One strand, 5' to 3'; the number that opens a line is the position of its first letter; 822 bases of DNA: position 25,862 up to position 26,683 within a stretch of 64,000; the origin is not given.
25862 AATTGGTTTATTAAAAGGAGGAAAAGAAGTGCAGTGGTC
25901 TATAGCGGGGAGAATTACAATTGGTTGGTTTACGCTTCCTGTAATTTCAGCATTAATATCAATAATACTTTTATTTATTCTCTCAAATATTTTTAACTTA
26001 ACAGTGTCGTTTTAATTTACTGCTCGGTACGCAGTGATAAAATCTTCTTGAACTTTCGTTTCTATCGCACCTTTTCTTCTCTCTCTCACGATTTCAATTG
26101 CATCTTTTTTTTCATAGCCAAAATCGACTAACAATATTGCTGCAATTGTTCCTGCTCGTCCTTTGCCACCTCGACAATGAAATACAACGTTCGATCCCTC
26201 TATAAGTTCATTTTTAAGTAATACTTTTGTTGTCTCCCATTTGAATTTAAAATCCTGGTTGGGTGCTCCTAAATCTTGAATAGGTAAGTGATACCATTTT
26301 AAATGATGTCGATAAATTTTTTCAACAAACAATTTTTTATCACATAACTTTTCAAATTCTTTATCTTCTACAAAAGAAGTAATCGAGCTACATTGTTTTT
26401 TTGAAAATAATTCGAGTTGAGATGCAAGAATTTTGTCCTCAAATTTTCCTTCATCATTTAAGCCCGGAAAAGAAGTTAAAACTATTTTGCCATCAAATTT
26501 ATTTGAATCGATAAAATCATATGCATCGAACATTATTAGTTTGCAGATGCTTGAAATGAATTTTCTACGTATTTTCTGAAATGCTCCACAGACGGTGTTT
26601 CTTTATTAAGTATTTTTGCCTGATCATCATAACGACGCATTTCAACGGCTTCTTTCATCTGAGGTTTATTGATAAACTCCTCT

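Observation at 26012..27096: Orphan PhnZ/TmpB-like HD-domain oxygenase co-operonic with a Cys-based phosphatase, with no partner hydroxylase in sight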

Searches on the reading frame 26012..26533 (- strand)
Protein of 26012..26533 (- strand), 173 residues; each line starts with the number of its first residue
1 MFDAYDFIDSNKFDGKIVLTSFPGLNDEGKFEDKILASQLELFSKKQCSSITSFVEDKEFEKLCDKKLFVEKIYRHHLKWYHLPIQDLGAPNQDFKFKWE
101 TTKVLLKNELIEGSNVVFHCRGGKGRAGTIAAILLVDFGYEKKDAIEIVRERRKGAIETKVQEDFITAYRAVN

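Call 3: search_protein_families(library=pfam, proteins=[window:26012-26533:-], max_evalue=0.01)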
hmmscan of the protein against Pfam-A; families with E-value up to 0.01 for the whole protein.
window:26012-26533:- (173 aa): 7 families
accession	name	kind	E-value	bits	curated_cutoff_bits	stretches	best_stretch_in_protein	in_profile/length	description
PF22784.1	PTP-SAK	-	3.6e-14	53.5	27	1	77-166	54-153/153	Swiss Army Knife protein, DSP-PTPase phosphatase domain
PF22785.1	Tc-R-P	-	1.2e-07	32.6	27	1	59-138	32-104/106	Polymorphic toxin system, DSP-PTPase phosphatase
PF00782.25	DSPc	-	3.2e-06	27.4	33.5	1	64-158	23-119/133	Dual specificity phosphatase, catalytic domain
PF13350.11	Y_phosphatase3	-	7.7e-05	23.2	22.2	1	109-144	124-159/240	Tyrosine phosphatase family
PF00102.32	Y_phosphatase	-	0.00025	21.2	20.9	1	84-167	143-229/234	Protein-tyrosine phosphatase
PF14566.11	PTPlike_phytase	-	0.00071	20.1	27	1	62-134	86-154/158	Inositol hexakisphosphate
PF05706.17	CDKN3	-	0.009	16.1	20.7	1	78-136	101-156/168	Cyclin-dependent kinase inhibitor 3 (CDKN3)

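Call 4: search_protein_families(library=ncbifam, proteins=[window:26012-26533:-], max_evalue=0.01)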
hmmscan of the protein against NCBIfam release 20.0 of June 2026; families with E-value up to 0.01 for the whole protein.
window:26012-26533:- (173 aa): 1 family
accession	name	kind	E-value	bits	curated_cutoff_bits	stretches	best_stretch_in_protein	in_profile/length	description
NF009025.0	PRK12361.1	equivalog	0.0088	14.3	505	1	72-167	136-230/546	hypothetical protein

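Call 10: search_solved_structures(query=window:26012-26533:-, max_evalue=1, show_alignments=3)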
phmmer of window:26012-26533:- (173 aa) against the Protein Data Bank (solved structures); distinct sequences matched with E-value up to 1: 187 (the best 60 are shown).
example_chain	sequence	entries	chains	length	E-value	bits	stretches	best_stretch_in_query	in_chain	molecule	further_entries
2i6i_A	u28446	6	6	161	5.4e-11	46.1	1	47-167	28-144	Sulfolobus solfataricus protein tyrosine phosphatase | protein tyrosine phosphatase | SsoPTP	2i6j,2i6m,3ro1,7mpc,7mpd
2dxp_A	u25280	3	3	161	1.3e-09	41.6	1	47-167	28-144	Sulfolobus solfataricus protein tyrosine phosphatase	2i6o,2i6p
25xa_A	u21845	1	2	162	1.9e-09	41.2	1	69-169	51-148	Dual specificity protein phosphatase family protein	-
5z59_A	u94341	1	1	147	7.2e-09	39.2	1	76-165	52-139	Protein-tyrosine phosphatase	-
5z5a_A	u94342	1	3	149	7.4e-09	39.2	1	76-165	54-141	Protein-tyrosine phosphatase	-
9e9l_A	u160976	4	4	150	1.3e-08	38.3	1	74-165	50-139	ShufPTP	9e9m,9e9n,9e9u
1zck_A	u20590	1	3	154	2.8e-08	37.3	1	68-162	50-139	protein tyrosine phosphatase 4a1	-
5bx1_A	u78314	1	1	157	2.9e-08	37.3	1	68-162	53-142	Protein tyrosine phosphatase type IVA 1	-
1rxd_A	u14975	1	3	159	3e-08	37.2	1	68-162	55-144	protein tyrosine phosphatase type IVA, member 1; Protein tyrosine phosphatase IVA1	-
2mbc_A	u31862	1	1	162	3.1e-08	37.2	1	109-170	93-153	Protein tyrosine phosphatase type IVA 3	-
5k22_A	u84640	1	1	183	3.5e-08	37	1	67-162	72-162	Protein tyrosine phosphatase type IVA 2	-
1r6h_A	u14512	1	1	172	3.6e-08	36.9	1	110-170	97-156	protein tyrosine phosphatase type IVA, member 3 isoform 1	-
1v3a_A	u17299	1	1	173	3.7e-08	36.9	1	110-170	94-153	protein tyrosine phosphatase type IVA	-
5mmz_B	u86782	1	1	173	3.8e-08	36.9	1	68-162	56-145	Protein tyrosine phosphatase type IVA 1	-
1x24_A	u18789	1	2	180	4.2e-08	36.7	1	68-162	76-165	protein tyrosine phosphatase 4a1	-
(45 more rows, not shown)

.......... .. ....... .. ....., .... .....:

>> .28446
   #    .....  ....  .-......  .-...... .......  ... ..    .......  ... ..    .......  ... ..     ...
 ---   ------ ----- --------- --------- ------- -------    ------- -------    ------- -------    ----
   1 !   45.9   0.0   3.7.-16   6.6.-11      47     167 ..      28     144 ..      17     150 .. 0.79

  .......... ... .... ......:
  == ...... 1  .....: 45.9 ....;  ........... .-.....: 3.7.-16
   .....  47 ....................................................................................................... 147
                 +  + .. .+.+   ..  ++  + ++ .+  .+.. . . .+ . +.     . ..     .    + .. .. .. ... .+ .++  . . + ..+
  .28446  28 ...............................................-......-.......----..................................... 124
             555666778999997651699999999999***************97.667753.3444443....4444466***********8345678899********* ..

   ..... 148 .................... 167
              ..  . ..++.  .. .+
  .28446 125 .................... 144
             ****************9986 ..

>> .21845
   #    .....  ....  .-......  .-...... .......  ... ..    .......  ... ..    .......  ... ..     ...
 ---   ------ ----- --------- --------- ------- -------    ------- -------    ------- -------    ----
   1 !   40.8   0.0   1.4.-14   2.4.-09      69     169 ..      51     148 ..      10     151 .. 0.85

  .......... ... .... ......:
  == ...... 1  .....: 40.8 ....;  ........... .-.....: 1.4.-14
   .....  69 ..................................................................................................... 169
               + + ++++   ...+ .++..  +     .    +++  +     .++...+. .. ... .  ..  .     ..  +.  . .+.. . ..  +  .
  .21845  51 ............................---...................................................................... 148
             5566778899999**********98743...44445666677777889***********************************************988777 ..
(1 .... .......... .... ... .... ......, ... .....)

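Call 11: find_homologous_proteins(query=window:26012-26533:-, max_evalue=0.001)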
Query window:26012-26533:- (173 aa): 271 proteins with E <= 0.001 among 320 candidates; the best 120 are listed.
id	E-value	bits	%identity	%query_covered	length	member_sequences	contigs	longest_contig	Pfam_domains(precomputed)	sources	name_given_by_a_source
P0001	3.0e-106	371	95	100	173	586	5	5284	PF22784.2,PF22785.2,PF00782.26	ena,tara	tara:strand:- start:8 stop:529 length:522 start_codon:yes stop_codon:yes gene_type:complete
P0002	5.8e-98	344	85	100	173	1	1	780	PF22784.2,PF22785.2,PF00782.26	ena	-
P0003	2.1e-95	336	83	100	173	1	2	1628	PF22784.2,PF22785.2,PF00782.26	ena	-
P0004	4.3e-95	335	83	100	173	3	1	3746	PF22784.2,PF22785.2,PF00782.26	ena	-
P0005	1.8e-94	333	86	100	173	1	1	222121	PF22784.2,PF22785.2,PF00782.26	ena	-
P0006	1.9e-94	333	83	100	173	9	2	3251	PF22784.2,PF22785.2,PF00782.26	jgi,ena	-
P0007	3.5e-94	332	82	100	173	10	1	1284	PF22784.2,PF22785.2,PF00782.26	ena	-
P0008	3.7e-94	332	83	100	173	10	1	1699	PF22784.2,PF22785.2,PF00782.26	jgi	-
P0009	9.6e-94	330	84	100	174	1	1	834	PF22784.2,PF22785.2,PF00782.26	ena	-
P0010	2.7e-93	329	81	99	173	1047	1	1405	PF22784.2,PF22785.2,PF00782.26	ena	-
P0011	1.1e-92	327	80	100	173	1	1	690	PF22784.2,PF22785.2,PF00102.33,PF00782.26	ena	-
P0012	1.6e-92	326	79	99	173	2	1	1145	PF22784.2,PF22785.2,PF00782.26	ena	-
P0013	5.0e-92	325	81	100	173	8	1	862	PF22784.2,PF22785.2,PF00782.26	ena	-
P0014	6.3e-92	324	81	99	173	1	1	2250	PF22784.2,PF22785.2,PF00782.26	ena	-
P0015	6.5e-92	324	82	100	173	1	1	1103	PF22784.2,PF22785.2,PF00102.33,PF00782.26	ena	-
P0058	5.8e-75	269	67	99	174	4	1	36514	PF22784.2,PF22785.2,PF00102.33,PF00782.26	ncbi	-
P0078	1.6e-65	238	61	98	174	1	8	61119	PF22784.2,PF22785.2,PF00102.33,PF00782.26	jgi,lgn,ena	-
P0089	4.5e-63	230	57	99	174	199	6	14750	PF22784.2,PF22785.2,PF00782.26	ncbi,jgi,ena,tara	tara:strand:+ start:498 stop:1022 length:525 start_codon:yes stop_codon:yes gene_type:complete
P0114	5.2e-60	220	59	99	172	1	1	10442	PF22784.2,PF22785.2,PF00102.33,PF00782.26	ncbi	-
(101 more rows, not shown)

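Call 12: find_encoding_contigs(protein=P0005, flank=10000, max_places=3)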
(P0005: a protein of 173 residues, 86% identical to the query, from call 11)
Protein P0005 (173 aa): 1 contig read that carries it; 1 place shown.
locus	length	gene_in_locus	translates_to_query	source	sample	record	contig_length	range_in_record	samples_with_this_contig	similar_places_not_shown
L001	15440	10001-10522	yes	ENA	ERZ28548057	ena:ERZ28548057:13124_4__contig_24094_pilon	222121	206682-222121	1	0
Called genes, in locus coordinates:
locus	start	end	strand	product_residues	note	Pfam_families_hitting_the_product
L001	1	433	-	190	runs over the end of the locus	PF07690:MFS_1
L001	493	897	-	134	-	PF07690:MFS_1 (weak)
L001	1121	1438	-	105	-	PF09538:FYDLN_acid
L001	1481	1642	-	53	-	PF10276:zf-CHCC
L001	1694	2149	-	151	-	PF00892:EamA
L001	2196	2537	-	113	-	-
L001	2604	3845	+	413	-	PF01663:Phosphodiest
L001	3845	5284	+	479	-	PF00171:Aldedh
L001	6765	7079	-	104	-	-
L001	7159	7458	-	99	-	-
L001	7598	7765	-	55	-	-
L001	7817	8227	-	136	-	-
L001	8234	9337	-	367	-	PF00266:Aminotran_5, PF00155:Aminotran_1_2 (weak)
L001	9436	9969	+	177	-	PF01966:HD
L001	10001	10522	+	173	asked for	PF22784:PTP-SAK, PF22785:Tc-R-P, PF00782:DSPc (weak)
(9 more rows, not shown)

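Call 13: find_encoding_contigs(protein=P0078, flank=10000, max_places=4)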
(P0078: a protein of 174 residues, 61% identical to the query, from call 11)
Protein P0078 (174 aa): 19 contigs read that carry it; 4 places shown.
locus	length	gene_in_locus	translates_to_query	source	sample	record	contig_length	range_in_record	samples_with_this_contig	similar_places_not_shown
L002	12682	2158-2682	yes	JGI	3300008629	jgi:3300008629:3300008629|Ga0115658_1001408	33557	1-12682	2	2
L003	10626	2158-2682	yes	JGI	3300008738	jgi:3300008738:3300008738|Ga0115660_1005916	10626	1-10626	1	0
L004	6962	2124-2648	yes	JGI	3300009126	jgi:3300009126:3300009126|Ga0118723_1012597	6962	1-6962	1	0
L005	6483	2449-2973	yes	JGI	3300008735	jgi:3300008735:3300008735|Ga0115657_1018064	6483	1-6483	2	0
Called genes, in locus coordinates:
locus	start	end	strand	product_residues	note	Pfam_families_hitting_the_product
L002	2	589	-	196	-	?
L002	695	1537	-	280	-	PF00892:EamA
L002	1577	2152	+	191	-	PF01966:HD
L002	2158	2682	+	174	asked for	PF00102:Y_phosphatase (faint), PF22785:Tc-R-P, PF00782:DSPc (weak), PF22784:PTP-SAK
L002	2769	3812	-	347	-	PF13531:SBP_bac_11, PF01547:SBP_bac_1, PF13416:SBP_bac_8, PF13343:SBP_bac_6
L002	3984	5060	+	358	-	PF02463:SMC_N (weak), PF00005:ABC_tran, PF13304:AAA_21 (faint), PF08402:TOBE_2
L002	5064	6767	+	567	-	PF00528:BPD_transp_1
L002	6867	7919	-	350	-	PF01384:PHO4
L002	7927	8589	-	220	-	PF01865:PhoU_div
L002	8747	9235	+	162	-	PF00856:SET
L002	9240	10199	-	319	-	-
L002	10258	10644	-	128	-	-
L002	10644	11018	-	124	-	PF01475:FUR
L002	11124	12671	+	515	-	PF03023:MurJ, PF01554:MatE (weak)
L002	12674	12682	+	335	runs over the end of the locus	PF00579:tRNA-synt_1b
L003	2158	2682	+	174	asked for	PF00102:Y_phosphatase (faint), PF22785:Tc-R-P, PF00782:DSPc (weak), PF22784:PTP-SAK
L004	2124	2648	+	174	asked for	PF00102:Y_phosphatase (faint), PF22785:Tc-R-P, PF00782:DSPc (weak), PF22784:PTP-SAK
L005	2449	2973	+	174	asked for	PF00102:Y_phosphatase (faint), PF22785:Tc-R-P, PF00782:DSPc (weak), PF22784:PTP-SAK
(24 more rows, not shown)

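Call 14: find_encoding_contigs(protein=P0058, flank=10000, max_places=3)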
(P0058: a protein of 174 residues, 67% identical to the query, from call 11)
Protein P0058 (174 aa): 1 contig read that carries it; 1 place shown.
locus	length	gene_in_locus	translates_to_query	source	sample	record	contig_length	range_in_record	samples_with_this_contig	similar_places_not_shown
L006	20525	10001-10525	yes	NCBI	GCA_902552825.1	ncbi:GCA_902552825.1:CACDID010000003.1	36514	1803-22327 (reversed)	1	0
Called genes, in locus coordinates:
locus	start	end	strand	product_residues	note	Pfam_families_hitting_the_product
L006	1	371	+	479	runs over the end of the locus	PF00171:Aldedh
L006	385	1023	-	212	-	PF04115:Ureidogly_lyase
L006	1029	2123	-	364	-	PF00266:Aminotran_5, PF00155:Aminotran_1_2 (weak), PF01053:Cys_Met_Meta_PP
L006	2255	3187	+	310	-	PF01633:Choline_kinase, PF01636:APH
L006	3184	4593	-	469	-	PF01266:DAO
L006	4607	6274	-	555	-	PF00528:BPD_transp_1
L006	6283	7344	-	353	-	PF02463:SMC_N (weak), PF00005:ABC_tran, PF13304:AAA_21 (faint), PF08402:TOBE_2 (faint)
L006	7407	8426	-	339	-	PF01547:SBP_bac_1, PF13531:SBP_bac_11, PF13416:SBP_bac_8, PF13343:SBP_bac_6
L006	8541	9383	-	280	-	PF00892:EamA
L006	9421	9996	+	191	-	PF01966:HD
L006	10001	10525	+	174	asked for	PF00102:Y_phosphatase (faint), PF00782:DSPc (weak), PF22785:Tc-R-P, PF22784:PTP-SAK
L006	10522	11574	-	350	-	PF01384:PHO4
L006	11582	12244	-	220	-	PF01865:PhoU_div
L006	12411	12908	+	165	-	PF00856:SET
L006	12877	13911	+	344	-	PF00512:HisKA, PF02518:HATPase_c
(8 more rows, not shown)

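Call 15: find_encoding_contigs(protein=P0089, flank=10000, max_places=3)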
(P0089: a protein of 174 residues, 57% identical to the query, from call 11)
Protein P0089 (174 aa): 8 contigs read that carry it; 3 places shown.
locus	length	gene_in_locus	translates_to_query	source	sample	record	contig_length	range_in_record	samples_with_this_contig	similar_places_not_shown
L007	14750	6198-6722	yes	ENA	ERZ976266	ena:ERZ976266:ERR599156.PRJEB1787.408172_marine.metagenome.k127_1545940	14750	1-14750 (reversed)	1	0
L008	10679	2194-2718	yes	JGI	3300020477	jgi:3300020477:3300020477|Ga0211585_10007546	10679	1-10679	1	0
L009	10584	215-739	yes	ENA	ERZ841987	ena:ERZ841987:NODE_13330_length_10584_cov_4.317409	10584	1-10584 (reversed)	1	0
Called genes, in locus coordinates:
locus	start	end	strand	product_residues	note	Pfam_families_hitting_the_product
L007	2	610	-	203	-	?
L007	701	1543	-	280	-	PF00892:EamA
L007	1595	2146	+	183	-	PF01966:HD (weak)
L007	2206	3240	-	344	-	PF01547:SBP_bac_1, PF13531:SBP_bac_11, PF13416:SBP_bac_8, PF13343:SBP_bac_6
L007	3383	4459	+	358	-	PF02463:SMC_N (faint), PF00005:ABC_tran, PF13304:AAA_21 (faint), PF08402:TOBE_2 (faint)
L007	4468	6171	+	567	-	PF00528:BPD_transp_1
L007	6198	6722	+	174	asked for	PF00782:DSPc (weak), PF22785:Tc-R-P (weak), PF22784:PTP-SAK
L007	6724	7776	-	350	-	PF01384:PHO4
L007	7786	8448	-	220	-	PF01865:PhoU_div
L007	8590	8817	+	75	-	PF20189:DUF6552 (weak)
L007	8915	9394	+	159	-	PF00856:SET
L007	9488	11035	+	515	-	PF03023:MurJ, PF01554:MatE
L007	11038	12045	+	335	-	PF00579:tRNA-synt_1b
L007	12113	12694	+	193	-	PF08712:Nfu_N, PF01106:NifU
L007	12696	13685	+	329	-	PF01832:Glucosaminidase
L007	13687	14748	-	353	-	?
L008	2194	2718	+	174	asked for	PF00782:DSPc (weak), PF22785:Tc-R-P (weak), PF22784:PTP-SAK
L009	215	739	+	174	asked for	PF00782:DSPc (weak), PF22785:Tc-R-P (weak), PF22784:PTP-SAK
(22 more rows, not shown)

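Call 16: find_encoding_contigs(protein=P0114, flank=10000, max_places=2)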
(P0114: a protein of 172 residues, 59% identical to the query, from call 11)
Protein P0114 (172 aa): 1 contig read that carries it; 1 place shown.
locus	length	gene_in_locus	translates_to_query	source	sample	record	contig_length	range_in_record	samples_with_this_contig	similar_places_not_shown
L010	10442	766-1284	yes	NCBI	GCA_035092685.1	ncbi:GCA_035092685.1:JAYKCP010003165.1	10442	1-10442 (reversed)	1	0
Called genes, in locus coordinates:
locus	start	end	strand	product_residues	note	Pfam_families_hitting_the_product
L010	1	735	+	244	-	?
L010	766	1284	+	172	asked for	PF00102:Y_phosphatase (weak), PF22785:Tc-R-P, PF00782:DSPc, PF22784:PTP-SAK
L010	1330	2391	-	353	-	PF02574:S-methyl_trans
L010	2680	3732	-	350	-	PF01384:PHO4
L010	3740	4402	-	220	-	PF01865:PhoU_div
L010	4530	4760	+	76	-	PF20189:DUF6552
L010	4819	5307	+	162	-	PF00856:SET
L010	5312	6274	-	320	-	-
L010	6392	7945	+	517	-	PF03023:MurJ, PF01554:MatE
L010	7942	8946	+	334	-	PF00579:tRNA-synt_1b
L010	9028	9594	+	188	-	PF08712:Nfu_N, PF01106:NifU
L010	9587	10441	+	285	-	?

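Call 50: predict_structure(alignment_id=A2)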
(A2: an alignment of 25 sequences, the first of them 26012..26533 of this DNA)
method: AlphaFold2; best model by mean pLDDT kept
length: 173 residues; sequences in the alignment: 25
mean_pLDDT: 89.9   pTM: 0.86
mean pLDDT of the five models: 89.9, 89.8, 89.0, 66.3, 63.3
residues with pLDDT >= 90: 117; 70-90: 48; 50-70: 8; < 50: 0
segments of 3 or more residues with pLDDT < 50: none
pLDDT, mean of each block of 10 residues (from residue 1): 84 94 89 95 96 92 93 97 82 85 95 95 79 95 94 84 88 64
secondary structure, 60 per line:
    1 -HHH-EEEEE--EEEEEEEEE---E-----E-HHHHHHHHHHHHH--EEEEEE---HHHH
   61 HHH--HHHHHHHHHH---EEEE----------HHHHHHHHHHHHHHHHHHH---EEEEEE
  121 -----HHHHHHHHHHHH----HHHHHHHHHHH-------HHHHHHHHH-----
elements in order: E6-10 E13-21 H33-45 E48-53 H57-63 H66-75 E79-82 H93-111 E115-120 H126-137 H142-152 H160-168

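Call 53: fold_search(model_id=the predicted structure, library=pdb)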
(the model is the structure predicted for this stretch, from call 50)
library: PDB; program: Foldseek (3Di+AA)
matches with E <= 10: 1303; with E <= 0.001: 169
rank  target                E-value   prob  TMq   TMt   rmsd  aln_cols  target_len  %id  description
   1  5bx1                  2.2e-09  1.00  0.73  0.82   2.6       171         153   21  Crystal Structure of PRL-1 complex with compound analogy 3 (released 2016-12-21)
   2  1xm2_F                3.6e-09  1.00  0.74  0.86   2.5       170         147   19  Crystal structure of Human PRL-1 (released 2005-01-25)
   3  1fpz_C                3.6e-09  1.00  0.76  0.74   2.9       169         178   20  CRYSTAL STRUCTURE ANALYSIS OF KINASE ASSOCIATED PHOSPHATASE (KAP) WITH A SUBSTITUTION OF THE CATALYTIC SITE CYSTEINE ( (released 2001-05-09)
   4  1xm2_D                8.1e-09  1.00  0.68  0.80   3.9       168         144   20  Crystal structure of Human PRL-1 (released 2005-01-25)
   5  1rxd_B                1.4e-08  1.00  0.71  0.80   2.6       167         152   21  Crystal structure of human protein tyrosine phosphatase 4A1 (released 2004-12-28)
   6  1rxd_A                1.6e-08  1.00  0.70  0.80   2.6       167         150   21  Crystal structure of human protein tyrosine phosphatase 4A1 (released 2004-12-28)
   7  8ct8_C                1.7e-08  1.00  0.68  0.76   4.2       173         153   21  Crystal structure of Drosophila melanogaster PRL/CBS-pair domain complex (released 2023-03-01)
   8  1xm2_A                1.8e-08  1.00  0.74  0.85   2.6       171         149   20  Crystal structure of Human PRL-1 (released 2005-01-25)
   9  5z59                  1.9e-08  1.00  0.64  0.75   2.8       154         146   23  Crystal structure of Tk-PTP in the inactive form (released 2018-06-27)
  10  9mex_B                2.0e-08  1.00  0.71  0.80   2.6       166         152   19  Structure of phosphocysteine intermediate of human PRL1 phosphatase (released 2025-05-14)
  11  5mmz_B                2.0e-08  1.00  0.72  0.82   2.8       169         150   21  Structure of PRL-1 in complex with the Bateman domain of CNNM2 (released 2016-12-21)
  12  5k22_A                3.3e-08  1.00  0.71  0.78   2.8       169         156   21  Crystal structure of the complex between human PRL-2 phosphatase in reduced state and Bateman domain of human CNNM3 (released 2016-10-12)
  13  1fpz_A                6.1e-08  1.00  0.76  0.75   2.9       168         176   20  CRYSTAL STRUCTURE ANALYSIS OF KINASE ASSOCIATED PHOSPHATASE (KAP) WITH A SUBSTITUTION OF THE CATALYTIC SITE CYSTEINE ( (released 2001-05-09)
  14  5lxq_B                6.9e-08  1.00  0.70  0.79   2.7       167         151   20  Structure of PRL-1 in complex with the Bateman domain of CNNM2 (released 2016-12-07)
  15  5z5a_B                8.8e-08  1.00  0.68  0.79   2.9       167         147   23  Crystal structure of Tk-PTP in the active form (released 2018-07-04)
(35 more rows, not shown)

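Call 60: search_protein_representatives(alignment_id=A2)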
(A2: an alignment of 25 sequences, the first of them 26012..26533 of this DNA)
Query: 25 sequences, 174 profile positions. Proteins with E-value up to 0.001 (for the whole library): 7353; up to 1e-10: 1751; up to 1e-30: 18. The best 150 are listed.
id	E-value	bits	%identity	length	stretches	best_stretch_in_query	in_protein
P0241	3.2e-83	294.3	-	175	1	1-173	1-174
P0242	3.5e-52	193.2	-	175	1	3-171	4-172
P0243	1.0e-50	188.4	-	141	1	68-173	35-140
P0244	1.8e-47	177.8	-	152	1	46-153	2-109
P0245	2.1e-44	167.9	-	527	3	13-170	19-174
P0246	5.5e-42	160.0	-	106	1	78-174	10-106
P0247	2.6e-38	148.0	-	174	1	4-172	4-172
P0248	1.4e-36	142.4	-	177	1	15-171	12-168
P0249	5.0e-36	140.6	-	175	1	6-171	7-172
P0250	9.4e-36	139.7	-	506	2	77-170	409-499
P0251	2.5e-34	135.0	-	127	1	94-167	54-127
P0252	1.0e-33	133.1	-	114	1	1-96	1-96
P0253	4.0e-32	127.9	-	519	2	78-170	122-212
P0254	9.5e-32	126.6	-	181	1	15-169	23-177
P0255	1.1e-31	126.4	-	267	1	7-170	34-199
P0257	5.3e-31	124.2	-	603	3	79-172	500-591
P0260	1.2e-30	123.0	-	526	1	34-170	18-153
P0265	9.2e-29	116.9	-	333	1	13-172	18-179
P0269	2.7e-28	115.4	-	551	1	7-172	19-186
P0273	7.5e-28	113.9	-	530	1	15-173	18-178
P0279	2.0e-27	112.6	-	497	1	15-167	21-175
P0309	1.5e-25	106.4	-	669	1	7-167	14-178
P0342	1.8e-24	103.0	-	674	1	16-169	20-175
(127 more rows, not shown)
